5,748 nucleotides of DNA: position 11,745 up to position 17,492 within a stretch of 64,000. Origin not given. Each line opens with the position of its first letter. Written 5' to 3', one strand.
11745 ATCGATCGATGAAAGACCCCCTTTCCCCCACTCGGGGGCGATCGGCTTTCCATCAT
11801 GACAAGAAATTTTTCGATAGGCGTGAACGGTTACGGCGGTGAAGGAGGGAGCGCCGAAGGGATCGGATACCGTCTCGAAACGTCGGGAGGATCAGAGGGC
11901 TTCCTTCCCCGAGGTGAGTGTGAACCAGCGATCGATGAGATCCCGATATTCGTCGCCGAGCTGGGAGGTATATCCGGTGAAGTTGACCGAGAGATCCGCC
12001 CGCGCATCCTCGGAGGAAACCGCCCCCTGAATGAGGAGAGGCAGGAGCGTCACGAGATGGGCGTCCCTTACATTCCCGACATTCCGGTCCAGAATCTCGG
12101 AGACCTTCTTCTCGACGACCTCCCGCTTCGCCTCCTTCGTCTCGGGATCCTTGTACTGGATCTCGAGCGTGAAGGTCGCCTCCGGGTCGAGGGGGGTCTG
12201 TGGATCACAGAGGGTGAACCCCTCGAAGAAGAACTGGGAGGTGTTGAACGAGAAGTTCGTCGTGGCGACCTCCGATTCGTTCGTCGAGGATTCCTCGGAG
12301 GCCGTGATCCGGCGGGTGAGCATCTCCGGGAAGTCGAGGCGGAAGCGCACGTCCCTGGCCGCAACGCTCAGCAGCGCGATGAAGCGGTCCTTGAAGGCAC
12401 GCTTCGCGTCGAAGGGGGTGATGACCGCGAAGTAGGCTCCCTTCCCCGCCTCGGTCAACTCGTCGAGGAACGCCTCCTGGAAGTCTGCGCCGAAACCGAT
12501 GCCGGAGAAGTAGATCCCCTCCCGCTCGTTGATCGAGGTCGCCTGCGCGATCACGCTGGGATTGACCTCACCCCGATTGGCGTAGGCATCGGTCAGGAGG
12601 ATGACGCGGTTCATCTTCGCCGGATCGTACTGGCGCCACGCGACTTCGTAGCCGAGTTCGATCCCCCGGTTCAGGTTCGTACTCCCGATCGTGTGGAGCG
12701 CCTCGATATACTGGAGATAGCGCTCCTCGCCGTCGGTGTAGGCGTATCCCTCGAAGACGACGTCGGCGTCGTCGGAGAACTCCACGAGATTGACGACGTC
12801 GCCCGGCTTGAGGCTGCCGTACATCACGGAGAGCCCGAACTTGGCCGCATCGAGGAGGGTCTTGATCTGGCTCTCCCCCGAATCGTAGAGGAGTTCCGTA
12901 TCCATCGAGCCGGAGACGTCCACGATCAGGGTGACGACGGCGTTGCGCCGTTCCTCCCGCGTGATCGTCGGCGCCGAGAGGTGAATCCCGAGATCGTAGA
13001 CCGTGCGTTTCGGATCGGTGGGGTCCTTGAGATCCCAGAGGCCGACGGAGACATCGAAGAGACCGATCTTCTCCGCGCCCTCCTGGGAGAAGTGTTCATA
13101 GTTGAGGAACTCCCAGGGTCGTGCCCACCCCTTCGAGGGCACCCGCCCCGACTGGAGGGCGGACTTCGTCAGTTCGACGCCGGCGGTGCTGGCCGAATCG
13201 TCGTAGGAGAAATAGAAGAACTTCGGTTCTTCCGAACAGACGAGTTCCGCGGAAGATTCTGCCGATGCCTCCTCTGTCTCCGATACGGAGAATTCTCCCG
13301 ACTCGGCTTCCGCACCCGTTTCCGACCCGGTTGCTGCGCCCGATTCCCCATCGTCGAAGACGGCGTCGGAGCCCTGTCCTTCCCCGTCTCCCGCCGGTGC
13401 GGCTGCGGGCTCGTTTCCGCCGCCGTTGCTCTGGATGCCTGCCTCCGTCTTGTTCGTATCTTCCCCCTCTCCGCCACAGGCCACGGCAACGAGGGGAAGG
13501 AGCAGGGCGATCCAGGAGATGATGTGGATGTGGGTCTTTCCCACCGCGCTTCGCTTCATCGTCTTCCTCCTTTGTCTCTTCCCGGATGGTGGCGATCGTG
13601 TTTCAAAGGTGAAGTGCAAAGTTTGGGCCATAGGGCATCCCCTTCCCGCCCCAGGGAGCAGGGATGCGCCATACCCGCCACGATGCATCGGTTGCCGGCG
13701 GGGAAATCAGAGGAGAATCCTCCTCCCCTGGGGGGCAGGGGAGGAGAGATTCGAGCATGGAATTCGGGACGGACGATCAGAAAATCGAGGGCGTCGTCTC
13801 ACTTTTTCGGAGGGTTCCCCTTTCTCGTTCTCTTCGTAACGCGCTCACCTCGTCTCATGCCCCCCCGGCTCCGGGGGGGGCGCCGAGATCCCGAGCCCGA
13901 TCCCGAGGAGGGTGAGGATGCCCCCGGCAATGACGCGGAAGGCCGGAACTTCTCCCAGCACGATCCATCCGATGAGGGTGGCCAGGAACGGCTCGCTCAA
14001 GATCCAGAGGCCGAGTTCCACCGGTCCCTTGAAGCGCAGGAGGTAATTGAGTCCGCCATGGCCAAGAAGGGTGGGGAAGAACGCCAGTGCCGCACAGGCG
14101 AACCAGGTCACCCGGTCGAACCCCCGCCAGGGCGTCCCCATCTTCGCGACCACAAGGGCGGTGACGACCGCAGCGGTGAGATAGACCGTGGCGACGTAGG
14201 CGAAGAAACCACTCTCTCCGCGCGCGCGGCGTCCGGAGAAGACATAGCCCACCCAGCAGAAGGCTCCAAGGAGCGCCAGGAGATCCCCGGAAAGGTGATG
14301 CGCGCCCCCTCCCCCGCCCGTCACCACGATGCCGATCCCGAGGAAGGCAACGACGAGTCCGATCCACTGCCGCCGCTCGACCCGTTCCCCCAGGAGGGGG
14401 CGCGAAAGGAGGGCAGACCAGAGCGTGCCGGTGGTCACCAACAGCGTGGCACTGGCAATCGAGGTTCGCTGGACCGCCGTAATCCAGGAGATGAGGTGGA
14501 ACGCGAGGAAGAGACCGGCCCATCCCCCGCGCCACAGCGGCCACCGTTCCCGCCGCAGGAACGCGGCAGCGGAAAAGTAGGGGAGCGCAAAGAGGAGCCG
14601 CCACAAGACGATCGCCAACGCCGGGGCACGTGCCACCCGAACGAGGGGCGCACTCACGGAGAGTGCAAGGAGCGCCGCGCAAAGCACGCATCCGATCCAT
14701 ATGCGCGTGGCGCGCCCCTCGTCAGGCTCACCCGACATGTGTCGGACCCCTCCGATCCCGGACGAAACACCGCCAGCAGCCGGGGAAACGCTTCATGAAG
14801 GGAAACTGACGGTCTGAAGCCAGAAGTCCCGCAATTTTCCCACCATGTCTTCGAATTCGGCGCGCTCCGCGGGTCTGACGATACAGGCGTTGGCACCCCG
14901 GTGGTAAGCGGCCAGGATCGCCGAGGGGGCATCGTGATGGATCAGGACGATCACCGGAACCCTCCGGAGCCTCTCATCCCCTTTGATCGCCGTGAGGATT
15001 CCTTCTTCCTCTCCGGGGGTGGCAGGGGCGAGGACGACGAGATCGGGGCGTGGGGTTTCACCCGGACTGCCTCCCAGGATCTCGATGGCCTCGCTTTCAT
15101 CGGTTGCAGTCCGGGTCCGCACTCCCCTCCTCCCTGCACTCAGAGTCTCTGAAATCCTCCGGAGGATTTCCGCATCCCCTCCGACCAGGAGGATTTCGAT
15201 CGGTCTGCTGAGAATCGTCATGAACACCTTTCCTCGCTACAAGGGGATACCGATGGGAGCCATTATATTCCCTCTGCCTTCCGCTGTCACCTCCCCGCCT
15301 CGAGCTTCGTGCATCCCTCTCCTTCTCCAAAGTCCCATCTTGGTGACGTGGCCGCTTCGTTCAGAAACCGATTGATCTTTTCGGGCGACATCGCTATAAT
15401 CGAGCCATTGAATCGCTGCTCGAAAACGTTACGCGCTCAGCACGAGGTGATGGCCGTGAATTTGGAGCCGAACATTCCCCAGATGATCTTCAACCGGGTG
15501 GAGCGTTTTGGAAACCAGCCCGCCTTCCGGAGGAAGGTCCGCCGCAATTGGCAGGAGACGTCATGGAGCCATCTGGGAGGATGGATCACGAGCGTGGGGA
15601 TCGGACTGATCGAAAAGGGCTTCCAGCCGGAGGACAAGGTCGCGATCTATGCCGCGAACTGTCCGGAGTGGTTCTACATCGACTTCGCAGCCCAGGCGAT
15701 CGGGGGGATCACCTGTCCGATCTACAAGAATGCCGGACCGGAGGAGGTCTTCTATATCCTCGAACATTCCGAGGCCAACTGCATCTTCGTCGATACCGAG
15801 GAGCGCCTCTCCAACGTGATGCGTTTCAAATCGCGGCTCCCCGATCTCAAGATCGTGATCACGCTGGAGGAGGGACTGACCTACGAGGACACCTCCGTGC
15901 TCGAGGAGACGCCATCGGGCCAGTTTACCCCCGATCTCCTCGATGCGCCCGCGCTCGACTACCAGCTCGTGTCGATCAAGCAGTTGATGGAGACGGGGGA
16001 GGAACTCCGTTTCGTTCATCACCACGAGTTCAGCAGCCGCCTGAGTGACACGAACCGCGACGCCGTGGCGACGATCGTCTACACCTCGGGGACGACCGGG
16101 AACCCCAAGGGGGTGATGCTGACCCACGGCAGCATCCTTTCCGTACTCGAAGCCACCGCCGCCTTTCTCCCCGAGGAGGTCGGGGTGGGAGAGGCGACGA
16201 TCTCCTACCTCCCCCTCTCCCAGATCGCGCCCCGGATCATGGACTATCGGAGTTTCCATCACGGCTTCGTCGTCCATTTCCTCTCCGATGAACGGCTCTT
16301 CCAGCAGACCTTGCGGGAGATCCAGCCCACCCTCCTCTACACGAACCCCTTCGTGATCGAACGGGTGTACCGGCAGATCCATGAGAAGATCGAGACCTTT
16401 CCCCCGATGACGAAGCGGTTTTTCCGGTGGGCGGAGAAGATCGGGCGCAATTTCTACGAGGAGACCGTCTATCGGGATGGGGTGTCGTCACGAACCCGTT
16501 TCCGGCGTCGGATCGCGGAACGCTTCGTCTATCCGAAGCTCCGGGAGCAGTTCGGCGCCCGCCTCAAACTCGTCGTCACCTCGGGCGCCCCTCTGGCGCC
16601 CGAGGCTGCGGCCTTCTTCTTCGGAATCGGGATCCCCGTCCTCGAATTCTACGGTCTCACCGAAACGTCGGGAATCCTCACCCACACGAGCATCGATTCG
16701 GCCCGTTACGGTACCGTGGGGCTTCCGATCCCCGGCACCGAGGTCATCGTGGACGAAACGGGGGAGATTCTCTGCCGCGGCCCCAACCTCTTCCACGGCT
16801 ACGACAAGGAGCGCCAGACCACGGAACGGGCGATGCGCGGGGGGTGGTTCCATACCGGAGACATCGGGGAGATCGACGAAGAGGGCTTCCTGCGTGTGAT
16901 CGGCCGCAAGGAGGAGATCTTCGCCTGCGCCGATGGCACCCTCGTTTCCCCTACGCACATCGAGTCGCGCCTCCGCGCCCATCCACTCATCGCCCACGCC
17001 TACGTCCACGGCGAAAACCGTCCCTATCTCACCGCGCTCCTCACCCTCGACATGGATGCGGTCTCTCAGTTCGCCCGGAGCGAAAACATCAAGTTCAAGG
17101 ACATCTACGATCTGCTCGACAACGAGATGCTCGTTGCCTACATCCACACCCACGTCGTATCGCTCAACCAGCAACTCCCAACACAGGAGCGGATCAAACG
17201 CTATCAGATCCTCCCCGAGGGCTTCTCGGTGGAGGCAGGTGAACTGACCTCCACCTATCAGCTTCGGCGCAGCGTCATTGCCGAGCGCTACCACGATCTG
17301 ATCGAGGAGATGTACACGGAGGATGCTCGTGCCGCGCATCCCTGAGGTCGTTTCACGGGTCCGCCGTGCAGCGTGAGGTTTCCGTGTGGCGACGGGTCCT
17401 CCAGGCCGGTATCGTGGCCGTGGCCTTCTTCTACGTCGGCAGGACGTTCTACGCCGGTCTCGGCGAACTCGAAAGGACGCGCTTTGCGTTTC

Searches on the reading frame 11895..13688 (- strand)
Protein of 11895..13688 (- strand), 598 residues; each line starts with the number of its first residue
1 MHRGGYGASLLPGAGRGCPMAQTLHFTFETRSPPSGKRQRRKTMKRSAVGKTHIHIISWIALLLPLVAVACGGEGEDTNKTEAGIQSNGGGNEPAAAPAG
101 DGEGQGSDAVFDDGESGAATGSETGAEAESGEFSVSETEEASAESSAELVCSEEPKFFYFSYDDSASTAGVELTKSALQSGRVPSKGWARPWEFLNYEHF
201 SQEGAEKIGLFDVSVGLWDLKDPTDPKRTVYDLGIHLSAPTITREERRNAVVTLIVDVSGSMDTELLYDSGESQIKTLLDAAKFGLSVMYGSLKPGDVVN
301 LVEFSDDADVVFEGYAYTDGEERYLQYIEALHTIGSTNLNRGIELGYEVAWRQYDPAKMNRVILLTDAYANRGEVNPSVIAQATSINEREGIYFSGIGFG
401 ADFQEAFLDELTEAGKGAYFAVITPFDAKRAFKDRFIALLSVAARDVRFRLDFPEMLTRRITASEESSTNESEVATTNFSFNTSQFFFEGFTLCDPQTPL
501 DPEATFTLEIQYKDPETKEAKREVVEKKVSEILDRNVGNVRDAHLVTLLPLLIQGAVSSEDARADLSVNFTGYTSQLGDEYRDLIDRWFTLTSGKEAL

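Call 12: search_protein_families(library=pfam, proteins=[window:11895-13688:-], max_evalue=0.0001)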
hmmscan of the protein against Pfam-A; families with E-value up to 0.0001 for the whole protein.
window:11895-13688:- (598 aa): 3 families
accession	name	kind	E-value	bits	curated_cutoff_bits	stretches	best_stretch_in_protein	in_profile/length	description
PF13519.12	VWA_2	-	3e-10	41.1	27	1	253-368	2-106/107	von Willebrand factor type A domain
PF00092.34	VWA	-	7.6e-10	39.7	23.8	1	252-422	2-162/174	von Willebrand factor type A domain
PF13768.12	VWA_3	-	8.1e-07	29.7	27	1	267-419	6-153/155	von Willebrand factor type A domain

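Call 44: search_protein_families(library=padloc, proteins=[window:11895-13688:-], max_evalue=0.00001)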
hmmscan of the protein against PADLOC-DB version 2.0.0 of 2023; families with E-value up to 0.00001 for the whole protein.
window:11895-13688:- (598 aa): 0 families

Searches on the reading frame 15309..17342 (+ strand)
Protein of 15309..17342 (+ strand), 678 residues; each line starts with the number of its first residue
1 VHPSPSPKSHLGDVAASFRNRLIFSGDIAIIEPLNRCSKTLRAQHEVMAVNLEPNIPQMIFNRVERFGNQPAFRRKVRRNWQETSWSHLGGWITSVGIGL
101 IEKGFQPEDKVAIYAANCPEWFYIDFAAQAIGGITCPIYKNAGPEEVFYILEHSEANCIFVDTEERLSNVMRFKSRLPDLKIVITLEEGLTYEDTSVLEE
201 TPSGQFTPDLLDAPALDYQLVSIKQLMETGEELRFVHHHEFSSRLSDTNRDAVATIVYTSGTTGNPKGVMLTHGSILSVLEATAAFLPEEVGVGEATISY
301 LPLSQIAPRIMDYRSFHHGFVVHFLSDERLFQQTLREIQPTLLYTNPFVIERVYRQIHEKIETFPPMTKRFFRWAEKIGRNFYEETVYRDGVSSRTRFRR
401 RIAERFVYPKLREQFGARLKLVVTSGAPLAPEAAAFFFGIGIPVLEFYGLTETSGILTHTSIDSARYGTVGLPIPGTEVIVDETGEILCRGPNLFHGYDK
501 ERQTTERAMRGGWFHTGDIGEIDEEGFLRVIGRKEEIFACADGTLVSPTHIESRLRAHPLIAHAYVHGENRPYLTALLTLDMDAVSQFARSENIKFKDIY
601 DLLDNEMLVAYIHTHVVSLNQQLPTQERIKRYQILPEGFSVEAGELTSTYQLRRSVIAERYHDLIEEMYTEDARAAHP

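Call 12: search_protein_families(library=pfam, proteins=[window:15309-17342:+], max_evalue=0.0001)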
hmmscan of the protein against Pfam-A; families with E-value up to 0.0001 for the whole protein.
window:15309-17342:+ (678 aa): 2 families
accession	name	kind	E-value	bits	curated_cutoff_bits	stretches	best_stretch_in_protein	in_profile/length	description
PF00501.34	AMP-binding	-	6.9e-65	219.8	29.9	1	62-498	3-383/384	AMP-binding enzyme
PF23562.2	AMP-binding_C_3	-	1.2e-11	45.5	20.8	1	540-671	6-122/124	AMP-binding enzyme C-terminal domain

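Call 67: search_protein_families(library=padloc, proteins=[window:15309-17342:+], max_evalue=0.00001)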
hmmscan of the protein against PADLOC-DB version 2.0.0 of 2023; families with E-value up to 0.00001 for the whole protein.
window:15309-17342:+ (678 aa): 0 families
